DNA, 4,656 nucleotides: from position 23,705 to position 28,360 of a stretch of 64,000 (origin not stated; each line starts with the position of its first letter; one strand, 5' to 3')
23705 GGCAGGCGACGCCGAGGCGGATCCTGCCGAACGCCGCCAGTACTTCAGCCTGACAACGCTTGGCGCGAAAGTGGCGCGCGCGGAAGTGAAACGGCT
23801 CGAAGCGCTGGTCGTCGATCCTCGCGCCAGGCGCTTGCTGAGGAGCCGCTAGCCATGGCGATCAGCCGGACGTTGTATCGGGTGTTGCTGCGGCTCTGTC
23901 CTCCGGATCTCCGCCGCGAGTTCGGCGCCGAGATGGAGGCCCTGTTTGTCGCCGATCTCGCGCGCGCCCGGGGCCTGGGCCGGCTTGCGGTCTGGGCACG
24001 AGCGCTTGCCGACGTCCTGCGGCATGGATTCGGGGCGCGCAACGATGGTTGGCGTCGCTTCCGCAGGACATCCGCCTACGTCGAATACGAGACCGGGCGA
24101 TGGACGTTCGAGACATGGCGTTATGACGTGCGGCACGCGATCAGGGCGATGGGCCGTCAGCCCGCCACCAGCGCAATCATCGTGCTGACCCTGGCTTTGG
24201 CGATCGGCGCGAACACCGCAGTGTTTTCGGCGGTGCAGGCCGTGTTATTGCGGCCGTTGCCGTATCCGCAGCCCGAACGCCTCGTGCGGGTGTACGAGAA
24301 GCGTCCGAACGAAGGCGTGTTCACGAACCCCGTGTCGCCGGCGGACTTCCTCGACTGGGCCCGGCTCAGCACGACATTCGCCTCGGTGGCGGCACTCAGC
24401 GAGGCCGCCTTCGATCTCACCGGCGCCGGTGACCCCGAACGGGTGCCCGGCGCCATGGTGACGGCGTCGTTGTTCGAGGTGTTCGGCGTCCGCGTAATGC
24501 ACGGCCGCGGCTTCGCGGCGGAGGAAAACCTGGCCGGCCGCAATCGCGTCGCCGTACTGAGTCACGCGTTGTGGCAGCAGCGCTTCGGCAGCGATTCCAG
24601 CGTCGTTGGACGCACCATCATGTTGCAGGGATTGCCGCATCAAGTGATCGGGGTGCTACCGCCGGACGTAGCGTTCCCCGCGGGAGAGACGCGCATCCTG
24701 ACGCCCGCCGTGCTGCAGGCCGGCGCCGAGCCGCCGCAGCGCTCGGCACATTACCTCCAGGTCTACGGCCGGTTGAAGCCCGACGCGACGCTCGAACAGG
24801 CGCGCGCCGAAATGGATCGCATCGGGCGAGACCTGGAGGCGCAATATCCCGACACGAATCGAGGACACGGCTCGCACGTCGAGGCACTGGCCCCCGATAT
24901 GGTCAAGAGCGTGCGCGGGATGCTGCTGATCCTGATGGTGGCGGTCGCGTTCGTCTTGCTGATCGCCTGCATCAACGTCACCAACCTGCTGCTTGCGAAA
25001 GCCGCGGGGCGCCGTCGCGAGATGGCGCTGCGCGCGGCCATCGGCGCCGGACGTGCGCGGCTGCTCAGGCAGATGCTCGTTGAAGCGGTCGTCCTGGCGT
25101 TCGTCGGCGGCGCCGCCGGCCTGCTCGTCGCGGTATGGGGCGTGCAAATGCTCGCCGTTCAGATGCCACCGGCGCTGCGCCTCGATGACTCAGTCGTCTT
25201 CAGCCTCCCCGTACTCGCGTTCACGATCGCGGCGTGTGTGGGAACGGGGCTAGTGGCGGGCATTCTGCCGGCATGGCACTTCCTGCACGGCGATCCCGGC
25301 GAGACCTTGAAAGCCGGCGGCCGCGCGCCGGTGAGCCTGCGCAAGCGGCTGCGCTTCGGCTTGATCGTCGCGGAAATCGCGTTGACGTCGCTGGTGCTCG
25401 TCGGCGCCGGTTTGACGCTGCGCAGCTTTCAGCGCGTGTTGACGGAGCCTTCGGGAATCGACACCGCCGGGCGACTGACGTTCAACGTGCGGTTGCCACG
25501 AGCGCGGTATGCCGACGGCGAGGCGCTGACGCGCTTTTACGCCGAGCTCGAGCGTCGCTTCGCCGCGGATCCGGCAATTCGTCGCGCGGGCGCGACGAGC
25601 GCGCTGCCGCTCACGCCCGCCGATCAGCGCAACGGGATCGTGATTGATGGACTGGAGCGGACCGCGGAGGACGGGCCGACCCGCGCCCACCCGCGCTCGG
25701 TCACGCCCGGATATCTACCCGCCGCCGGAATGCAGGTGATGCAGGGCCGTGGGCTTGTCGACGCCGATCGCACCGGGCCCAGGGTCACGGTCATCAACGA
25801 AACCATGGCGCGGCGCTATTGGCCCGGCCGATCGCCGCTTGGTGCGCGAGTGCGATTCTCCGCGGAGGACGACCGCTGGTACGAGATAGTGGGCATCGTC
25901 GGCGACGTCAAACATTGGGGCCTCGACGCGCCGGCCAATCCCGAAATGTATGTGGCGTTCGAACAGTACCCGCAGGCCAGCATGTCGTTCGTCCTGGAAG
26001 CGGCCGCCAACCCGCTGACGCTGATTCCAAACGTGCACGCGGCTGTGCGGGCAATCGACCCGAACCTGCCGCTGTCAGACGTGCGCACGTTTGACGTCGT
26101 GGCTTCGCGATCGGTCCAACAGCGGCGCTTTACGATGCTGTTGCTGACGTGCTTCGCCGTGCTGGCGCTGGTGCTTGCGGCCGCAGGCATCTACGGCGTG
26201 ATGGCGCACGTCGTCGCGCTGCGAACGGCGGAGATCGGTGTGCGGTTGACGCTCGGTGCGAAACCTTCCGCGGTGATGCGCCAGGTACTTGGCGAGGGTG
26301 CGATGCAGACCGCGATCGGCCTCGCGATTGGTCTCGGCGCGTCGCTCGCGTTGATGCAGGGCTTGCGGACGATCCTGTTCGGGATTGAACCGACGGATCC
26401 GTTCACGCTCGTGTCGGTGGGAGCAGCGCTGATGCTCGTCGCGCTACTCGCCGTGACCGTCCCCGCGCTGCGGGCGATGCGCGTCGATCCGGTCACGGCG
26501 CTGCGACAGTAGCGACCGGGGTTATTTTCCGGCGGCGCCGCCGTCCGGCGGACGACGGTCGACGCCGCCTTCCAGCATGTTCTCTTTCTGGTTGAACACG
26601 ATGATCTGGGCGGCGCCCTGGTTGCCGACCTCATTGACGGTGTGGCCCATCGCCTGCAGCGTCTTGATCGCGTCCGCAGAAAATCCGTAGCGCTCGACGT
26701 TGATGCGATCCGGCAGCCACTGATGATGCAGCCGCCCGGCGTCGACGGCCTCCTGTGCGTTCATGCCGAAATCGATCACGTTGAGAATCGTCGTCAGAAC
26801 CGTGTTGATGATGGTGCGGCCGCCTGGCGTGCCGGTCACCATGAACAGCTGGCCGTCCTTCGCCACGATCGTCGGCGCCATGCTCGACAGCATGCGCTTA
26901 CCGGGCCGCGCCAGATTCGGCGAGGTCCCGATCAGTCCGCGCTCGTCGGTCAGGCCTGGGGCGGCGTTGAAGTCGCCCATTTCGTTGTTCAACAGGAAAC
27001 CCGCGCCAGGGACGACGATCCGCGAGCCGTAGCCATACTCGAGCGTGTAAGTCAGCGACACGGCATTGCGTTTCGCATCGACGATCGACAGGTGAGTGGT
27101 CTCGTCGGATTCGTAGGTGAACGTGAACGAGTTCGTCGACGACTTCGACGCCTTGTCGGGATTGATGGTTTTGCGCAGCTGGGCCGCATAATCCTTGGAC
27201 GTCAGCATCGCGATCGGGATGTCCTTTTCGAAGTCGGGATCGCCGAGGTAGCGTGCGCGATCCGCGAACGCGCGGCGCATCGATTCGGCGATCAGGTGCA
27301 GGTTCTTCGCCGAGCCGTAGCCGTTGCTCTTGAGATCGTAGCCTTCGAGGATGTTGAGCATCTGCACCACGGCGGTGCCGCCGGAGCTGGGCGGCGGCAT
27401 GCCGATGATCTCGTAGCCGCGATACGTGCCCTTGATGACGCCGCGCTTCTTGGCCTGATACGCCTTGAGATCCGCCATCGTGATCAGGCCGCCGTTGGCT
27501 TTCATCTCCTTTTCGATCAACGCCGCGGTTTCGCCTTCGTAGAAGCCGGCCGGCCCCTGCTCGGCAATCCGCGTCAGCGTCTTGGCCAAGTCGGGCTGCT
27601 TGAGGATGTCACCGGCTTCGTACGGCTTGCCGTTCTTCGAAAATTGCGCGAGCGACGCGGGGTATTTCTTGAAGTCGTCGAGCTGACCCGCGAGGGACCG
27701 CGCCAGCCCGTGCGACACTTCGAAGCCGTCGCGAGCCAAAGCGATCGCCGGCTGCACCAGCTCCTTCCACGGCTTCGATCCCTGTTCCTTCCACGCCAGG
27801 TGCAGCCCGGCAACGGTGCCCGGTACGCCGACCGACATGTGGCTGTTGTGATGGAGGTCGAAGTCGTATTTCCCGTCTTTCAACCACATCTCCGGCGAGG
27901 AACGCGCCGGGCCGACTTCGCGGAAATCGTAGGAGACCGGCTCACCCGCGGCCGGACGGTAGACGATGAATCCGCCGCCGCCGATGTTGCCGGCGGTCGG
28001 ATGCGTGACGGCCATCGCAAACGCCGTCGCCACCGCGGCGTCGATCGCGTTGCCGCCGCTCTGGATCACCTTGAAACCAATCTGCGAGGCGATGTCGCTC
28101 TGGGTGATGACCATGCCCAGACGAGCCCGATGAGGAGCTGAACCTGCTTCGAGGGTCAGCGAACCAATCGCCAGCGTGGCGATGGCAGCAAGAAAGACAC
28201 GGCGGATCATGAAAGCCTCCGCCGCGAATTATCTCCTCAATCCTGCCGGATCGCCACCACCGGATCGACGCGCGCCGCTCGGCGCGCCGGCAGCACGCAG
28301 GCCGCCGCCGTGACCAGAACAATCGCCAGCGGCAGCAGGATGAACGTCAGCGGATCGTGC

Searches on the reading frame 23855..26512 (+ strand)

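Call 16: search_protein_families(library=pfam, proteins=[window:23855-26512:+], max_evalue=0.001)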
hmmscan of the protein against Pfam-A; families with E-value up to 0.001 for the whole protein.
window:23855-26512:+ (885 aa): 2 families
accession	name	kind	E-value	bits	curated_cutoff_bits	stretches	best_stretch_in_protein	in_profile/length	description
PF12704.14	MacB_PCD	-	1.7e-37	130.2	27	2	106-322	1-206/207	MacB-like periplasmic core domain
PF02687.27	FtsX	-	8.3e-28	97.3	25.5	2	361-479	1-118/120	FtsX-like permease C-terminal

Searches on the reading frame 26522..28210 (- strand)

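Call 16: search_protein_families(library=pfam, proteins=[window:26522-28210:-], max_evalue=0.001)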
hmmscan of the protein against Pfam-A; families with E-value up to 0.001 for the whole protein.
window:26522-28210:- (562 aa): 1 family
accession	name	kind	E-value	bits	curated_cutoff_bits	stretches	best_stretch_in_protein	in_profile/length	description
PF01019.26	G_glu_transpept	-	1.4e-170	569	27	1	47-553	2-509/512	Gamma-glutamyltranspeptidase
